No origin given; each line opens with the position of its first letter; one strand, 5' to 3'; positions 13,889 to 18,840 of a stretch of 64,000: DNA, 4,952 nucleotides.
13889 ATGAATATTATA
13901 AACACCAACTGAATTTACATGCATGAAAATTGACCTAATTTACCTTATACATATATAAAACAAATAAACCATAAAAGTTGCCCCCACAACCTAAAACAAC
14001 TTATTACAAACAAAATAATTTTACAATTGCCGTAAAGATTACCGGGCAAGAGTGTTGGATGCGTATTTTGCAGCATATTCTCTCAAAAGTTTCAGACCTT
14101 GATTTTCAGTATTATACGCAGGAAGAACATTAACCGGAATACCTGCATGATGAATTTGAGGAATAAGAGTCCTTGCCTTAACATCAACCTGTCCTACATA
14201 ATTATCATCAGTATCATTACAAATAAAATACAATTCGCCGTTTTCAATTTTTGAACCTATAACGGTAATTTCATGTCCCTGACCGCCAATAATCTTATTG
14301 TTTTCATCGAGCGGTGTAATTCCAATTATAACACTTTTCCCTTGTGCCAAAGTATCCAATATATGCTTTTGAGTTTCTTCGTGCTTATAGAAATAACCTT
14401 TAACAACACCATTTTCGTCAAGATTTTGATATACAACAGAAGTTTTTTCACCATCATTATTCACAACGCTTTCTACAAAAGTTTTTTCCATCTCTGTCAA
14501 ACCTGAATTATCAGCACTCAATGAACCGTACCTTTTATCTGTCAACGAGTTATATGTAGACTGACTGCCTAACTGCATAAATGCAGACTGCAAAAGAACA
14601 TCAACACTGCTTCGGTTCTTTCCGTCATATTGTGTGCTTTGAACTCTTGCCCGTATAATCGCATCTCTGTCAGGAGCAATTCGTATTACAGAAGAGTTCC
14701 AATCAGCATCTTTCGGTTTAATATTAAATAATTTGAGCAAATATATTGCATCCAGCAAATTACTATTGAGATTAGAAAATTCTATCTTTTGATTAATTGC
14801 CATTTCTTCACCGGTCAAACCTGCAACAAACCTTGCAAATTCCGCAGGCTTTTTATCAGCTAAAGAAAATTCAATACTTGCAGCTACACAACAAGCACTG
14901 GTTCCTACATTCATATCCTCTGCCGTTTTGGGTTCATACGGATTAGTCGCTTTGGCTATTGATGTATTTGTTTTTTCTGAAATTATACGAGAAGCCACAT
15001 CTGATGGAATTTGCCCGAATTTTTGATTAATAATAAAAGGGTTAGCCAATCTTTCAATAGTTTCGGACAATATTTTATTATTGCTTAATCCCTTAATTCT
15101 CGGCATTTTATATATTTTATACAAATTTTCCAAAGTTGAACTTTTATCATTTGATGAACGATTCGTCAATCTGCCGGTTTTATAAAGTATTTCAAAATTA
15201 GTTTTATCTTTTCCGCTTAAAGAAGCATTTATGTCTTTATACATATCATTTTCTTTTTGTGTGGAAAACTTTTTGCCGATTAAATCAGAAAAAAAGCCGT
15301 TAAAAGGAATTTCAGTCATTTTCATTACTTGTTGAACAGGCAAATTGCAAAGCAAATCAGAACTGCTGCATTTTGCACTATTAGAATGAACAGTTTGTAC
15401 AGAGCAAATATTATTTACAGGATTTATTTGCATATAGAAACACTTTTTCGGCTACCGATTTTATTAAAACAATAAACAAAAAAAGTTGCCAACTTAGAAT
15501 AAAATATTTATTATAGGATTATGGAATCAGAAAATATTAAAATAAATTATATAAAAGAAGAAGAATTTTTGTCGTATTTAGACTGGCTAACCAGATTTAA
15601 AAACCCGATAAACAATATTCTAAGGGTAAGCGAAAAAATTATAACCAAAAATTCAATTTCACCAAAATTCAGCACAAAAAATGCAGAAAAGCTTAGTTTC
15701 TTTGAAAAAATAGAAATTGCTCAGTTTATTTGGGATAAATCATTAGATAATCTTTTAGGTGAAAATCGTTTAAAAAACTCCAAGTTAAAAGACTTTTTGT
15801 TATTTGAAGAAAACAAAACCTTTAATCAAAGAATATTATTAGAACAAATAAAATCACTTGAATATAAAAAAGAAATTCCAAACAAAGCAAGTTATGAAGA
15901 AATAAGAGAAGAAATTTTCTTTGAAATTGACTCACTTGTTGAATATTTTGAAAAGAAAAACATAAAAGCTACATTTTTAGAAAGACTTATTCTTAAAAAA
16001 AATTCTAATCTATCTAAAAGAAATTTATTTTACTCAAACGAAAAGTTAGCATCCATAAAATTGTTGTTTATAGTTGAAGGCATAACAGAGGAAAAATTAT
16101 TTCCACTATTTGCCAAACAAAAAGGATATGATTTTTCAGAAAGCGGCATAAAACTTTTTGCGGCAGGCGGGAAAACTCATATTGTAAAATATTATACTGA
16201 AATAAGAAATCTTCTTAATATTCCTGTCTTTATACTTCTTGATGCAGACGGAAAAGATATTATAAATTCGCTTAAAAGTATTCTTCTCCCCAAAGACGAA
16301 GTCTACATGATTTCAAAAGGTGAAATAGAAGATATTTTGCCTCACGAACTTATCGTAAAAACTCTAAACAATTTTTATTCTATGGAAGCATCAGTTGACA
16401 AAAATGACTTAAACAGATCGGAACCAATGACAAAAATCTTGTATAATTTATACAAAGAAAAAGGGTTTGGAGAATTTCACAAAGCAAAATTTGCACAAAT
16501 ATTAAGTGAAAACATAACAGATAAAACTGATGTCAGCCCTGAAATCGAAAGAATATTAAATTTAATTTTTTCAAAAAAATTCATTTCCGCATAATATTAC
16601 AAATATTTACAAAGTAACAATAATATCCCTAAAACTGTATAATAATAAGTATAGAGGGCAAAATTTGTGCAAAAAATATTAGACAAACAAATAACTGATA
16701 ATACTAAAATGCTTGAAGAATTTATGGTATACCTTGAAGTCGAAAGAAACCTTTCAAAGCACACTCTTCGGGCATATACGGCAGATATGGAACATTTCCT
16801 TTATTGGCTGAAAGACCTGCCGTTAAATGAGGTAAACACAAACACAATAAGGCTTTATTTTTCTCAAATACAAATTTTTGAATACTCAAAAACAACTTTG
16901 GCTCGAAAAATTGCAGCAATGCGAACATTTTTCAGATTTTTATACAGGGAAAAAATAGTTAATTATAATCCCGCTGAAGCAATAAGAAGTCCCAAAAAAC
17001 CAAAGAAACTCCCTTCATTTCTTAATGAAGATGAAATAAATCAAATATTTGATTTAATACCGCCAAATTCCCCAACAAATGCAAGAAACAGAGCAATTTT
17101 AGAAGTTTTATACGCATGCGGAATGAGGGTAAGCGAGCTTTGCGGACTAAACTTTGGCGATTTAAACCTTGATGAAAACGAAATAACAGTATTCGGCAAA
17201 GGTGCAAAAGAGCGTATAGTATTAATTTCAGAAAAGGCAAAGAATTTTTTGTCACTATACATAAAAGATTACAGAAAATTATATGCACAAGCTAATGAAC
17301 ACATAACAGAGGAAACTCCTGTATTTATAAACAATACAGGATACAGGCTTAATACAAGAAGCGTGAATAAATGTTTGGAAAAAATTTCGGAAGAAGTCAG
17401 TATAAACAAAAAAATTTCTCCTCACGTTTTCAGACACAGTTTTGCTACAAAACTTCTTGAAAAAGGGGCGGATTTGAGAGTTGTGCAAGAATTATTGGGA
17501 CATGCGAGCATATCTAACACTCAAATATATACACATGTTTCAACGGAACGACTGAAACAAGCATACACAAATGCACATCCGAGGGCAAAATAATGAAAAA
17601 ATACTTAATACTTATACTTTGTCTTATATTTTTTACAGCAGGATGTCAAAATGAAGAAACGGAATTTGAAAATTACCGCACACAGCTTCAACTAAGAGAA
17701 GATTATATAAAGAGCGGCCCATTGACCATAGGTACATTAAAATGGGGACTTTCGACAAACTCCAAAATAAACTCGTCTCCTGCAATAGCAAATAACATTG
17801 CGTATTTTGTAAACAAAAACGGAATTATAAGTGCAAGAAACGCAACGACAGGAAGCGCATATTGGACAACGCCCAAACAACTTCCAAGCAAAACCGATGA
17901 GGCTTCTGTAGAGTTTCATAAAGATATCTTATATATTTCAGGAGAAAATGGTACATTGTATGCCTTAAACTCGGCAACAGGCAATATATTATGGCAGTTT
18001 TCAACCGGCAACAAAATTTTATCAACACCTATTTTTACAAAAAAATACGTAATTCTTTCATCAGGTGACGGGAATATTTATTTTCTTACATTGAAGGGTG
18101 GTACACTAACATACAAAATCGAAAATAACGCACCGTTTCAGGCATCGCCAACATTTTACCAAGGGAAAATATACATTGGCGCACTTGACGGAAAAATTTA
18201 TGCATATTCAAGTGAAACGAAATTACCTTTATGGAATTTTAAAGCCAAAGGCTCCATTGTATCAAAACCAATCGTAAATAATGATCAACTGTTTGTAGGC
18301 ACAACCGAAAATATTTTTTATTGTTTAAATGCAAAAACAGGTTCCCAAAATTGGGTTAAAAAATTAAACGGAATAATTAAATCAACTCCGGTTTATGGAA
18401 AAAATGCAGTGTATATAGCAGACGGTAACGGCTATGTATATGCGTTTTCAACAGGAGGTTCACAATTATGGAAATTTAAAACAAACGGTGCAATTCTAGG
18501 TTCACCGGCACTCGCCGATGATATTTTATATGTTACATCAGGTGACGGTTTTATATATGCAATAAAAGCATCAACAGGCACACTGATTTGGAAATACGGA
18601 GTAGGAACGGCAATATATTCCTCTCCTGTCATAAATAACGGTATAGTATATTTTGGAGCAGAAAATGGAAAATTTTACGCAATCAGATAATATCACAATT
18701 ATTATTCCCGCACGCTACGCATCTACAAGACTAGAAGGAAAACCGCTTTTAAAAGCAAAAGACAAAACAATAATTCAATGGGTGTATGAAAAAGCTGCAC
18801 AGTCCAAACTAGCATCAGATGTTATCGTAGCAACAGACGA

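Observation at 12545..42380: Recurrent N-terminal tag M-x-[IV]-x-x-[IV]-N ... F-x-G on at least nine unrelated, Sec-signal-less proteins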

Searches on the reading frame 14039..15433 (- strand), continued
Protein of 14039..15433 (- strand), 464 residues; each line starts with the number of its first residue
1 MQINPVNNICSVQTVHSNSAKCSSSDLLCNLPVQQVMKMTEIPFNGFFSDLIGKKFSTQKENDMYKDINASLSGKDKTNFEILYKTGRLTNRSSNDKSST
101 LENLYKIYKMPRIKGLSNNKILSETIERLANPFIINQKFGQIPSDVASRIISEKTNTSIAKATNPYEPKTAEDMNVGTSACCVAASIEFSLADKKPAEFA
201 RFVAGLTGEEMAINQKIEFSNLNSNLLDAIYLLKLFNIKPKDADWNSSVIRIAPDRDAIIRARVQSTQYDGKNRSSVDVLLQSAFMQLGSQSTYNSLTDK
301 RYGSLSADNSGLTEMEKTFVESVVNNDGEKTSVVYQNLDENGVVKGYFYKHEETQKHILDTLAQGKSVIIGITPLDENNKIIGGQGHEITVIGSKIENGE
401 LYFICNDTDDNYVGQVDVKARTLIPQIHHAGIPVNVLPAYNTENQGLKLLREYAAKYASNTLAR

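Call 99: search_protein_families(library=ncbifam, proteins=[L065:13040-13702:-, L065:7949-8785:+, L065:6625-7113:+, L065:7116-7949:+, L050:4570-6309:-, L050:6878-8641:-, L065:8801-9772:-], max_evalue=0.001)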
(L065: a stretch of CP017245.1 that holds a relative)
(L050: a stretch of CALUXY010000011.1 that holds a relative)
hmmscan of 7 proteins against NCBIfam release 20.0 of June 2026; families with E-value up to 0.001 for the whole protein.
L065:13040-13702:- (220 aa): 47 families (the best 25 are shown)
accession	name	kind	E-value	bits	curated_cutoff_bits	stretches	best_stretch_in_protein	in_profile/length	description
TIGR02479.1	FliA_WhiG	subfamily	2.6e-21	76.4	189.6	2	89-212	100-223/224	FliA/WhiG family RNA polymerase sigma factor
TIGR02937.1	sigma70-ECF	superfamily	3.8e-20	72.1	42.9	1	12-212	10-165/165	sigma-70 family RNA polymerase sigma factor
NF004935.0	PRK06288.1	equivalog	6.9e-16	58.7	343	1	10-215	40-265/270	RNA polymerase sigma factor WhiG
NF005413.0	PRK06986.1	subfamily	1.3e-15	57.9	201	1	89-215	117-239/241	RNA polymerase sigma factor FliA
TIGR02980.1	SigBFG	subfamily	8.6e-14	51.8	234.35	1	98-212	111-226/227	SigB/SigF/SigG family RNA polymerase sigma factor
NF005514.0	PRK07122.1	subfamily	5.4e-12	45.4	372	1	92-212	147-263/264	RNA polymerase sigma factor SigF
NF005644.0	PRK07408.1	subfamily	6.2e-12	45.7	261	1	87-215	130-256/258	RNA polymerase sigma factor SigF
NF005809.0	PRK07670.1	equivalog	1.5e-11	44.3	326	1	87-215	125-253/255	FliA/WhiG family RNA polymerase sigma factor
TIGR02985.1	Sig70_bacteroi1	subfamily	2.5e-11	44.1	126.4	1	133-212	91-162/162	RNA polymerase sigma-70 factor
NF004207.0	PRK05657.1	equivalog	1.8e-09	37.4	394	1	84-214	183-319/329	RNA polymerase sigma factor RpoS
TIGR02885.1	spore_sigF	equivalog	2.1e-09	37.6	321.45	1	93-212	113-231/231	RNA polymerase sporulation sigma factor SigF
TIGR02984.1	Sig-70_plancto1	subfamily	7.2e-09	35.5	183.75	1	125-212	101-188/189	RNA polymerase sigma-70 factor, Planctomycetaceae-specific subfamily 1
NF009172.0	PRK12519.1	subfamily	2.2e-08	33.9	222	1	142-214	119-191/194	RNA polymerase sigma factor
NF058625.1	sigma_PG0214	equivalog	2.6e-08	33.8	130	1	141-219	90-168/170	GFO_1088 family ECF-type sigma factor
TIGR02394.1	rpoS_proteo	equivalog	3.8e-08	33.2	378.7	1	85-215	141-277/285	RNA polymerase sigma factor RpoS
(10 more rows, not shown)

L065:7949-8785:+ (278 aa): 23 families
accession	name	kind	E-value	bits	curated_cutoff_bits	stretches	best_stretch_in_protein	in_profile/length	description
TIGR03506.1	FlgEFG_subfam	subfamily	6.1e-36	124.8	70.25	2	4-123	2-122/351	flagellar hook-basal body complex protein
NF005286.1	PRK06803.1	equivalog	2.3e-27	96.2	467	2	4-127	2-131/402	flagellar hook protein FlgE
NF004238.1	PRK05682.1-1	equivalog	4.3e-26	92.1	400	2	4-128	2-137/414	flagellar hook protein FlgE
NF004241.1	PRK05682.1-5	equivalog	6.9e-26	91.3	469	3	159-275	323-444/446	flagellar hook protein FlgE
TIGR02490.1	flgF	equivalog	1.3e-24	87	178.5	1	6-243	2-205/218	flagellar basal-body rod protein FlgF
NF004243.1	PRK05682.2-2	equivalog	5e-23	81.8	801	2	13-119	15-131/420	flagellar hook protein FlgE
NF004242.0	PRK05682.2-1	equivalog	1e-22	80.5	365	2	4-153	9-166/422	flagellar hook protein FlgE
TIGR02488.1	flgG_G_neg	equivalog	1.2e-22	80.7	252.75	2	54-116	76-138/259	flagellar basal-body rod protein FlgG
NF009278.1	PRK12636.1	equivalog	7.6e-19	68.2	350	2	63-274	86-260/263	flagellar basal body rod protein FlgG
TIGR02489.1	flgE_epsilon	equivalog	1.2e-16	60.5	412.85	2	40-133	64-153/719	flagellar hook protein FlgE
NF009456.0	PRK12816.1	equivalog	3.1e-14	53.3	416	1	170-273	151-260/264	flagellar basal body rod protein FlgG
NF004240.1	PRK05682.1-4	equivalog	3.6e-14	52.9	472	2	159-244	321-411/443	flagellar hook protein FlgE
NF009280.2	PRK12640.1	subfamily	5.4e-14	52.3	210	1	5-114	5-123/246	flagellar basal body rod protein FlgF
NF009332.0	PRK12690.1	equivalog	3.3e-13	49.5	288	1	1-112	1-121/239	flagellar hook-basal body complex protein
NF009331.1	PRK12689.1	equivalog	9.4e-13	47.9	347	1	1-114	1-129/252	flagellar basal-body rod protein FlgF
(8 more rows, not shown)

L065:6625-7113:+ (162 aa): 1 family
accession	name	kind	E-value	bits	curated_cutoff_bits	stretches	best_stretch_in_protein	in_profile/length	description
TIGR02473.1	flagell_FliJ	equivalog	1.6e-10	41.5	50.45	1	5-137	2-139/141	flagellar export protein FliJ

L065:7116-7949:+ (277 aa): 0 families

L050:4570-6309:- (579 aa): 28 families (the best 25 are shown)
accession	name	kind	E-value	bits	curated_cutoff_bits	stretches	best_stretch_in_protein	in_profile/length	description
NF005294.0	PRK06819.1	subfamily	4.7e-63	214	387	2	1-149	1-149/376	FliC/FljB family flagellin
NF009444.0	PRK12802.1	equivalog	1.1e-56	192.5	332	2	1-142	1-142/282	flagellin domain-containing protein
NF006466.0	PRK08869.1-1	subfamily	2.8e-53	181.8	426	2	1-141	1-141/377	flagellin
NF006469.0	PRK08869.1-4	equivalog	1.2e-51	176.3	627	2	1-141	1-141/377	flagellin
NF005953.0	PRK08026.1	subfamily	1.5e-51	176.6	619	2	1-141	1-141/548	FliC/FljB family flagellin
NF006468.0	PRK08869.1-3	subfamily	1.9e-51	175.3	436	2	1-141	1-141/378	polar flagellin E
NF006467.0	PRK08869.1-2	subfamily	7.5e-51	173.4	443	2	1-141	1-141/400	flagellin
NF006470.0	PRK08869.1-5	equivalog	4.7e-45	154.4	423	2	3-142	2-141/388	flagellin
NF009449.0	PRK12807.1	subfamily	6.4e-44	150.6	347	2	4-143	2-141/287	flagellin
NF038071.1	lat_flg_LafA_2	exception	9.4e-44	149.9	365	2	1-143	1-143/284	lateral flagellin LafA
NF009446.0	PRK12804.1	subfamily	2.3e-42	145.5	352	2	5-145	3-144/301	flagellin Hag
NF009448.0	PRK12806.1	equivalog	1.3e-40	139.7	531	2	1-260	1-246/475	flagellin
NF009450.0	PRK12808.1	equivalog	5.2e-38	131.8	476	2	4-142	2-140/476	flagellin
NF009445.0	PRK12803.1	equivalog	1.4e-37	129.7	450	2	5-138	3-136/335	flagellin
NF009447.0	PRK12805.1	equivalog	5.2e-31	108.2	404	2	4-153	2-150/287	FliC/FljB family flagellin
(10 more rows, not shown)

L050:6878-8641:- (587 aa): 7 families
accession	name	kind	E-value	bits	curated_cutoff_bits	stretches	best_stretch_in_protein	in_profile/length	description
NF005188.0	PRK06664.1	equivalog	1.8e-42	145.5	469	3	427-580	488-647/661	flagellar hook-associated protein FliD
NF005955.1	PRK08032.1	equivalog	1.5e-38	133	387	2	264-584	146-460/465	flagellar filament capping protein FliD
NF005833.0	PRK07737.1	equivalog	1.1e-33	117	444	3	223-421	99-293/501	flagellar hook-associated protein 2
NF005281.0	PRK06798.1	equivalog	3.8e-30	105.2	375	1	250-580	131-426/440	flagellar hook-associated protein 2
NF009400.1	PRK12765.1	equivalog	8.9e-22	77.4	448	2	237-507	123-400/596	flagellar filament capping protein FliD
NF006282.1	PRK08453.1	equivalog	6e-19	68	500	1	256-583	348-671/673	flagellar filament capping protein FliD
NF006435.1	PRK08724.1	equivalog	1.3e-12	47.3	580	1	346-586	437-669/672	flagellar filament capping protein FliD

L065:8801-9772:- (323 aa): 0 families

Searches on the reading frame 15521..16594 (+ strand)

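Call 8: search_protein_families(library=pfam, proteins=[window:15521-16594:+], max_evalue=0.01)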
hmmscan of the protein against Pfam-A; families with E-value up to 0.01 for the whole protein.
window:15521-16594:+ (357 aa): 1 family
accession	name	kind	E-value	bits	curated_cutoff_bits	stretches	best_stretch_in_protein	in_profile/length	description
PF20469.4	OLD-like_TOPRIM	-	4.8e-12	46.7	23.2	1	183-243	7-67/67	Overcoming lysogenization defect protein-like, TOPRIM domain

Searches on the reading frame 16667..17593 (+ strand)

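Call 93: search_protein_families(library=pfam, proteins=[window:16667-17593:+], max_evalue=0.001)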
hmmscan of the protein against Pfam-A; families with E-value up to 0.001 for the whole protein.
window:16667-17593:+ (308 aa): 3 families
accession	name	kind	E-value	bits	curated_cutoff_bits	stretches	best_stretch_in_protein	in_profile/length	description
PF00589.27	Phage_integrase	-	2.1e-47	161.5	27.1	1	118-294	2-171/172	Phage integrase family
PF02899.23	Phage_int_SAM_1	-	2.1e-19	70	22.3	1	16-96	1-83/83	Phage integrase, N-terminal SAM-like domain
PF13495.12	Phage_int_SAM_4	-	8.4e-07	29.8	27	1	16-95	2-81/85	Phage integrase, N-terminal SAM-like domain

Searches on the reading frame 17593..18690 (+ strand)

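Call 8: search_protein_families(library=pfam, proteins=[window:17593-18690:+], max_evalue=0.01)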
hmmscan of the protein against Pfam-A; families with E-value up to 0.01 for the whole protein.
window:17593-18690:+ (365 aa): 8 families
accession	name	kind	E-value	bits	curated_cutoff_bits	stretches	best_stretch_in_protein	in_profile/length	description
PF13570.13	Beta-prop_ACSF4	-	1.5e-51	176.2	133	2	150-307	61-222/329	Beta-alanine-activating enzyme, beta-propeller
PF13360.13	PQQ_2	-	1.4e-42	146.4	27.6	3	279-364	2-88/233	Outer membrane protein assembly factor BamB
PF01011.28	PQQ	-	2.2e-17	63.4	26.7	1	304-354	52-104/595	Glucose/ethanol/alcohol dehydrogenase, beta-propeller domain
PF25292.1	Beta-prop_CGLA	-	4e-14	53.3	26.8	2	114-172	48-109/316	Lambda-carrageenase beta-propeller domain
PF25293.1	Beta-prop_EMC1_N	-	2.6e-08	34.3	34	0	230-335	31-145/219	EMC1 N-terminal beta-propeller domain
PF17005.11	WD40_like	-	8.7e-05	22.5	40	0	151-254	54-154/301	WD40-like domain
PF23414.1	Beta-prop_EML_2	-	0.00037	20.4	90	0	197-260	17-81/266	Echinoderm microtubule-associated protein second beta-propeller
PF16288.11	DUF4934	-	0.0014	19.1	27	0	228-303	31-102/102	Domain of unknown function (DUF4934)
